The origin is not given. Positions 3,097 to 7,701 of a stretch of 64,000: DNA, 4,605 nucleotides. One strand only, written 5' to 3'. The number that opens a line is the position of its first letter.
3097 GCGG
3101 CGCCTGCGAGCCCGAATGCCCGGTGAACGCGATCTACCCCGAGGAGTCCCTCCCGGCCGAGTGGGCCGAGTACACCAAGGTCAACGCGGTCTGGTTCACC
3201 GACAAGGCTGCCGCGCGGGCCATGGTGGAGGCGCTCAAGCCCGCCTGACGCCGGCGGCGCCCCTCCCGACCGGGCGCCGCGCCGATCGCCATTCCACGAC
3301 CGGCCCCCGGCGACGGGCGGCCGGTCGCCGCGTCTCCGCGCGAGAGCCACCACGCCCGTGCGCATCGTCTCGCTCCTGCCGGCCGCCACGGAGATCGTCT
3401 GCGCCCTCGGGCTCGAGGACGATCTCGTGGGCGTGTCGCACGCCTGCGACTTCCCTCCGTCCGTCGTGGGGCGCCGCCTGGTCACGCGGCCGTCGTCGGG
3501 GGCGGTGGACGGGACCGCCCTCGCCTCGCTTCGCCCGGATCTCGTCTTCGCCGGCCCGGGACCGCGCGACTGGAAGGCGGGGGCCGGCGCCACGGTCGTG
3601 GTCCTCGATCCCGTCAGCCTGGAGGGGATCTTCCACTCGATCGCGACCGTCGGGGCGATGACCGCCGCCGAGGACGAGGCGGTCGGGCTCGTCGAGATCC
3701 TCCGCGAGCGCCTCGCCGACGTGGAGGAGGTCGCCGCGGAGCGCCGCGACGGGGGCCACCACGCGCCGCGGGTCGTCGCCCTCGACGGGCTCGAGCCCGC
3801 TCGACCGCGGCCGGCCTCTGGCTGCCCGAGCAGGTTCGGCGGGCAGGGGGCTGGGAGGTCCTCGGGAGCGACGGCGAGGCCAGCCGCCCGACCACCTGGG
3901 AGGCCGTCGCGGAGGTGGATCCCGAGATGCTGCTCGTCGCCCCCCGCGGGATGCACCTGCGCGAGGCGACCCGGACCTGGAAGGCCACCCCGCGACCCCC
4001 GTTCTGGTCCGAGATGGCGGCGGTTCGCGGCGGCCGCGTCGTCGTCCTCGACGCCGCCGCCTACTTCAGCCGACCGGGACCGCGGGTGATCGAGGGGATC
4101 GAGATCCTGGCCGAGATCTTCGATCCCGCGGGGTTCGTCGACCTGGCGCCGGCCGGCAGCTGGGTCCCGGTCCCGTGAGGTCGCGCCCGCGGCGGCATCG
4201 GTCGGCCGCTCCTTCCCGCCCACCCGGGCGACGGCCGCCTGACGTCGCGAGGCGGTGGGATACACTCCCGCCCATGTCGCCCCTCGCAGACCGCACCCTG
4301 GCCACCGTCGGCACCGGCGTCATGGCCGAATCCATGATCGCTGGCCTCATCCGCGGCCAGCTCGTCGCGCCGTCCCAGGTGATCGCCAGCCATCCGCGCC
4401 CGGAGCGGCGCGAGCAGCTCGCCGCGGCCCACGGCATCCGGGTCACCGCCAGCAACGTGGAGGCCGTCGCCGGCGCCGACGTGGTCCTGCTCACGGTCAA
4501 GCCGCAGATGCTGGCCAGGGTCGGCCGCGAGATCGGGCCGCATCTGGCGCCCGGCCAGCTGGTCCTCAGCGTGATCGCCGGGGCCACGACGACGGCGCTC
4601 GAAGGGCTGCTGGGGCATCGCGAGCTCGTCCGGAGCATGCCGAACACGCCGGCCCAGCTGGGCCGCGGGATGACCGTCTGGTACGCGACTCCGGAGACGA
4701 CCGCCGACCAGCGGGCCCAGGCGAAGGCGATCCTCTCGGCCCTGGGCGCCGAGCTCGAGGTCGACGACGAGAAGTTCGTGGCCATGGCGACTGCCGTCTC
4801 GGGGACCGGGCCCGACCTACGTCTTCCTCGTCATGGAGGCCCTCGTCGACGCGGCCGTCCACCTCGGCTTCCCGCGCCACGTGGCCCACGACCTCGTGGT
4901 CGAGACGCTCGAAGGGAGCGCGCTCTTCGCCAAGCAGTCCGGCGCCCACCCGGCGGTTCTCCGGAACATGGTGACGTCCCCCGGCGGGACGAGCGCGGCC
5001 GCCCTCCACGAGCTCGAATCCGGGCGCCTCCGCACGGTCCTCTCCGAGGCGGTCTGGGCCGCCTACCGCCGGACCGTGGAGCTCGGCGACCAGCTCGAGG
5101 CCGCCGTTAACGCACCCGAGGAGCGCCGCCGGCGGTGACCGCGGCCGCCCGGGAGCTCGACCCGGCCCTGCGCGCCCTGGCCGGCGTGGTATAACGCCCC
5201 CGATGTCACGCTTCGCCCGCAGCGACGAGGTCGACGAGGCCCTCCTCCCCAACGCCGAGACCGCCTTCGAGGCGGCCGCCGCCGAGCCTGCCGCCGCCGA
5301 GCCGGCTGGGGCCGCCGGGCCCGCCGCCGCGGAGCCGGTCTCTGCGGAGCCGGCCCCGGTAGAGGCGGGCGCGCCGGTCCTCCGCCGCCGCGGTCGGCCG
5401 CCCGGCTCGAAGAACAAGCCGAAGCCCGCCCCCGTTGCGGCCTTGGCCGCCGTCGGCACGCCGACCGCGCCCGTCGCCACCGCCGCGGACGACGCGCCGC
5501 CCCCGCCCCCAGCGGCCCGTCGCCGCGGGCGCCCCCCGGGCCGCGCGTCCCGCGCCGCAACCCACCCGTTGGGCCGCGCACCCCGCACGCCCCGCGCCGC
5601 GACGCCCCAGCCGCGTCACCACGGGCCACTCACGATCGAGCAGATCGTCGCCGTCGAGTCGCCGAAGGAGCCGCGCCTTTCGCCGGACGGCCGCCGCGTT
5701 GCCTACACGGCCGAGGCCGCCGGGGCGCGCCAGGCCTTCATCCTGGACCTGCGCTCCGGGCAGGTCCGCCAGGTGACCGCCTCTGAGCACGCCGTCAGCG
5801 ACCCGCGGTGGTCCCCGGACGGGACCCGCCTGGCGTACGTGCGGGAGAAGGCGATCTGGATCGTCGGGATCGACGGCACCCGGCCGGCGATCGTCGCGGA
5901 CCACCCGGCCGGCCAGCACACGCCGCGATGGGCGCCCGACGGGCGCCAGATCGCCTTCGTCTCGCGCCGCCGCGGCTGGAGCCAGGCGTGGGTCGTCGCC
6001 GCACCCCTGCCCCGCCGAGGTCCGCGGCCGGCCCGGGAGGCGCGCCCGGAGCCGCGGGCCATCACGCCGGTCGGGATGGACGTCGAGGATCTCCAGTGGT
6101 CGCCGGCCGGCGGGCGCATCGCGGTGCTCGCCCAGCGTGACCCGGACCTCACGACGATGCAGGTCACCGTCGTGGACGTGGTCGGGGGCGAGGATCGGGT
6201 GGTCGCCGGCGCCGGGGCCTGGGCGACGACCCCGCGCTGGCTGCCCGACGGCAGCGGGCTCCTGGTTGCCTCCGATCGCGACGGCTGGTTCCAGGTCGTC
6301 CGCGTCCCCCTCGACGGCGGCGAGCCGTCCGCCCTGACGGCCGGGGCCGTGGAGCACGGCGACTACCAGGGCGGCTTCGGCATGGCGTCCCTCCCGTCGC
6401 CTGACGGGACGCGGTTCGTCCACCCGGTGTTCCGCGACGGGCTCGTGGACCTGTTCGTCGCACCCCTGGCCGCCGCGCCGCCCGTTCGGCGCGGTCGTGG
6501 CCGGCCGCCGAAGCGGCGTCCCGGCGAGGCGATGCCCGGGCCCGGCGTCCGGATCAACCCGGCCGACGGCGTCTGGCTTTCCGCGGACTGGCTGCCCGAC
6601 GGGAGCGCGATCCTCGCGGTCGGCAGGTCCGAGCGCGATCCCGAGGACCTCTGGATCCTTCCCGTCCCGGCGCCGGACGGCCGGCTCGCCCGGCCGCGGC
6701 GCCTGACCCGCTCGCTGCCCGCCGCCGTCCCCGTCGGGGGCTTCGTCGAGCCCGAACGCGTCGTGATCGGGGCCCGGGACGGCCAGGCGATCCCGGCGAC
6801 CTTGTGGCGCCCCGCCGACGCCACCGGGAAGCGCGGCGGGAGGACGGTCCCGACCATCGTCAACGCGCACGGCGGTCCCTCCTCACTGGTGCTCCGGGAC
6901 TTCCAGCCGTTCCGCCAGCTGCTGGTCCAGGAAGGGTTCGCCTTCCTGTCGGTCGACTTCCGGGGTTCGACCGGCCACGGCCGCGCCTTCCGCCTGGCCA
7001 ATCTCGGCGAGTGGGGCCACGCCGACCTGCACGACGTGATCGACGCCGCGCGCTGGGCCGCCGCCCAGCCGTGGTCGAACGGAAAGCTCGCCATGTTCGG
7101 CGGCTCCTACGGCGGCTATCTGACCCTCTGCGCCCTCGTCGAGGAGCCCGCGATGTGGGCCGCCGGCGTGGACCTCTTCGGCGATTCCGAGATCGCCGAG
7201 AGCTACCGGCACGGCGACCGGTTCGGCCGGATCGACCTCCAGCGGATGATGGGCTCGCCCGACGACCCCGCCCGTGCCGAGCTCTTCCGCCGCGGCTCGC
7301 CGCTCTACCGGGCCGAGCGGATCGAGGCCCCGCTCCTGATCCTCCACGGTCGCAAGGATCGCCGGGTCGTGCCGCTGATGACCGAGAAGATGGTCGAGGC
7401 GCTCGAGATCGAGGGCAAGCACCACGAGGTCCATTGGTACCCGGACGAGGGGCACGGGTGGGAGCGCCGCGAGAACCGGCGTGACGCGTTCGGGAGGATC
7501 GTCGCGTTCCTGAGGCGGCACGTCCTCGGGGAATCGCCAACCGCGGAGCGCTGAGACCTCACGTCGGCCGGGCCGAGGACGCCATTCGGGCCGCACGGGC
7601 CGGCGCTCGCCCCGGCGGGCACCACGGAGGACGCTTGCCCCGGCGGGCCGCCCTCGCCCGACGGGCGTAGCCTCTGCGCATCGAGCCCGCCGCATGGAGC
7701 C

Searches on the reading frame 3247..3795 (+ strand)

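Call 63: search_protein_families(library=pfam, proteins=[window:3247-3795:+], max_evalue=0.01)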
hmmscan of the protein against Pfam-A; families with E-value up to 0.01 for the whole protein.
window:3247-3795:+ (183 aa): 1 family
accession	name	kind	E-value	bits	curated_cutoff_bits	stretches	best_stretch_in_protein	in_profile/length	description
PF01497.23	Peripla_BP_2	-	6.1e-11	42.6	27.5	1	40-165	1-132/235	Periplasmic binding protein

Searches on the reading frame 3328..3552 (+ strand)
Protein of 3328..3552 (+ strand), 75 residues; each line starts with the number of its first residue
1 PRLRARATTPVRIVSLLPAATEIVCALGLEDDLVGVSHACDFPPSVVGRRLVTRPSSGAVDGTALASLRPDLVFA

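Call 24: search_protein_families(library=pfam, proteins=[window:3328-3552:+], max_evalue=0.01)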
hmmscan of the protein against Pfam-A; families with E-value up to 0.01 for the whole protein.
window:3328-3552:+ (75 aa): 1 family
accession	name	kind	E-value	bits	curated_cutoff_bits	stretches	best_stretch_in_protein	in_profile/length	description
PF01497.23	Peripla_BP_2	-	5.1e-06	26.5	27.5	1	13-75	1-64/235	Periplasmic binding protein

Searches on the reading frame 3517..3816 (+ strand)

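Call 24: search_protein_families(library=pfam, proteins=[window:3517-3816:+], max_evalue=0.01)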
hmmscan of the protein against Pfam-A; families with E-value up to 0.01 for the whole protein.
window:3517-3816:+ (100 aa): 1 family
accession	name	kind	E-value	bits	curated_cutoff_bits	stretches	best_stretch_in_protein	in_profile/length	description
PF01497.23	Peripla_BP_2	-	0.00011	22.2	27.5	1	2-76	54-133/235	Periplasmic binding protein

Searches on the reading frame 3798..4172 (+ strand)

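Call 63: search_protein_families(library=pfam, proteins=[window:3798-4172:+], max_evalue=0.01)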
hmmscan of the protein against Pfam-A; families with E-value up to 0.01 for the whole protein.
window:3798-4172:+ (125 aa): 1 family
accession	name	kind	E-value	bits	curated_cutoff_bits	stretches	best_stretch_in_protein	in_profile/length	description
PF01497.23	Peripla_BP_2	-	0.00013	21.9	27.5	1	8-87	157-234/235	Periplasmic binding protein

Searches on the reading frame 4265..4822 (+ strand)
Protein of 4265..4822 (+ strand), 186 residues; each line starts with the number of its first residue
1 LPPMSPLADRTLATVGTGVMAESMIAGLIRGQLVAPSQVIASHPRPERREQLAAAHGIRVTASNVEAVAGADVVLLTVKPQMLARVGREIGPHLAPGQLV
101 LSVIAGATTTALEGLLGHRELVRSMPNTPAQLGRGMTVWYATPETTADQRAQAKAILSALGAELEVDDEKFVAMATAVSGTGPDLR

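Call 24: search_protein_families(library=pfam, proteins=[window:4265-4822:+], max_evalue=0.01)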
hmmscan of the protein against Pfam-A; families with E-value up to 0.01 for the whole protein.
window:4265-4822:+ (186 aa): 5 families
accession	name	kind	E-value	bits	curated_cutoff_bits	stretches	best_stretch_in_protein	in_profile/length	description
PF03807.23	F420_oxidored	-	1.9e-18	67.3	21.6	1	12-106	2-94/94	NADP oxidoreductase coenzyme F420-dependent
PF03446.21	NAD_binding_2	-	3.4e-05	24.3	21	1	12-101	2-90/161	NAD binding domain of 6-phosphogluconate dehydrogenase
PF22738.1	NNH7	-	0.00059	20.5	27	1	21-151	50-187/225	NACHT N-terminal Helical domain 7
PF02423.21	OCD_Mu_crystall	-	0.0028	17.1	24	1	10-78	130-201/314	Ornithine cyclodeaminase/mu-crystallin family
PF02153.23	PDH_N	-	0.0031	17.5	26.5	1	48-101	22-76/154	Prephenate dehydrogenase, nucleotide-binding domain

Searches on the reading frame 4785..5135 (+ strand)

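Call 24: search_protein_families(library=pfam, proteins=[window:4785-5135:+], max_evalue=0.01)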
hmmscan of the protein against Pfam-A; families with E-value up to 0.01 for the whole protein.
window:4785-5135:+ (117 aa): 1 family
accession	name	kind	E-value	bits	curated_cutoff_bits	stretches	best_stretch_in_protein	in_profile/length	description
PF14748.11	P5CR_dimer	-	1.2e-29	103.1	25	1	7-100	12-105/105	Pyrroline-5-carboxylate reductase dimerisation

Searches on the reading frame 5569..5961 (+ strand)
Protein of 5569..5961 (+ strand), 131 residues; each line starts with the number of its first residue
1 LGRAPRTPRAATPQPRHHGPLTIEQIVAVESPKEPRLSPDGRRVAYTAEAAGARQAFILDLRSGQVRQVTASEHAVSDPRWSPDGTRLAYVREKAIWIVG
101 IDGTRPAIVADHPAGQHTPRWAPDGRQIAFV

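Call 24: search_protein_families(library=pfam, proteins=[window:5569-5961:+], max_evalue=0.01)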
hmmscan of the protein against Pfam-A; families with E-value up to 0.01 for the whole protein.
window:5569-5961:+ (131 aa): 4 families
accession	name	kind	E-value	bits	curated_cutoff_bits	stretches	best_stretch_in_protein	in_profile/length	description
PF07676.18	PD40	-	2.8e-18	65.8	20.9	3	67-94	2-29/38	WD40-like Beta Propeller Repeat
PF00930.27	DPPIV_N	-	1.9e-10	40.4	22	1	55-101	24-70/354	Dipeptidyl peptidase IV (DPP IV) N-terminal region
PF25174.1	Beta-prop_THOC3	-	0.0017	17.8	305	1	37-93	96-149/272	THOC3 beta-propeller domain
PF10647.15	Gmad1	-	0.0027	18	20.5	1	31-118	24-100/251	Lipoprotein LpqB beta-propeller domain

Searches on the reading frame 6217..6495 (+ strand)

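Call 24: search_protein_families(library=pfam, proteins=[window:6217-6495:+], max_evalue=0.01)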
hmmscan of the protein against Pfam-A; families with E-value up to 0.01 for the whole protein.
window:6217-6495:+ (93 aa): 2 families
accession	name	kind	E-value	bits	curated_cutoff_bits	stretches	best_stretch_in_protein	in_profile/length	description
PF07676.18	PD40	-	0.00029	21.1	20.9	0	3-23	11-32/38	WD40-like Beta Propeller Repeat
PF00930.27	DPPIV_N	-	0.0036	16.5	22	1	8-47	243-282/354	Dipeptidyl peptidase IV (DPP IV) N-terminal region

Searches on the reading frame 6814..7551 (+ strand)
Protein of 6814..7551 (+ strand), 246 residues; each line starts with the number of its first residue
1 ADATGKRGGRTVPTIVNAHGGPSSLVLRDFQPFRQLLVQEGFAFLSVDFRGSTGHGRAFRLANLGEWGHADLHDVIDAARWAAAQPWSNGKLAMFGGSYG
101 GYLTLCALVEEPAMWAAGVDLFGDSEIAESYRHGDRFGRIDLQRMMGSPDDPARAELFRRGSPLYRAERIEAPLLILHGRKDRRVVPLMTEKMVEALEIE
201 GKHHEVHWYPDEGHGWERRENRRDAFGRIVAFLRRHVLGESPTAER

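Call 24: search_protein_families(library=pfam, proteins=[window:6814-7551:+], max_evalue=0.01)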
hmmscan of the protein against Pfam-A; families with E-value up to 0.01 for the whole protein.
window:6814-7551:+ (246 aa): 8 families
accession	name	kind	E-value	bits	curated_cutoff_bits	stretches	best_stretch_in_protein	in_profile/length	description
PF00326.27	Peptidase_S9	-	6.1e-41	140.7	22.6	1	35-237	8-210/213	Prolyl oligopeptidase family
PF02129.25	Peptidase_S15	-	3.5e-17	63.4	23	1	33-134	41-140/262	X-Pro dipeptidyl-peptidase (S15 family)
PF12146.15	Hydrolase_4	-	1.9e-12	47.4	27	2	28-117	18-103/239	Serine aminopeptidase, S33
PF01738.24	DLH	-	5.6e-09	36.3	21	1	74-222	80-194/217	Dienelactone hydrolase family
PF00561.26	Abhydrolase_1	-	2.1e-08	34.6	25.8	1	13-111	1-90/245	alpha/beta hydrolase fold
PF20434.5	BD-FAE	-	5.1e-07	29.8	26.8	1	9-196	10-214/215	BD-FAE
PF12697.13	Abhydrolase_6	-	7.3e-05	24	26.3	1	18-216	4-206/217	Alpha/beta hydrolase family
PF07859.19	Abhydrolase_3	-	0.0034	17.6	25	0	70-216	47-208/210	alpha/beta hydrolase fold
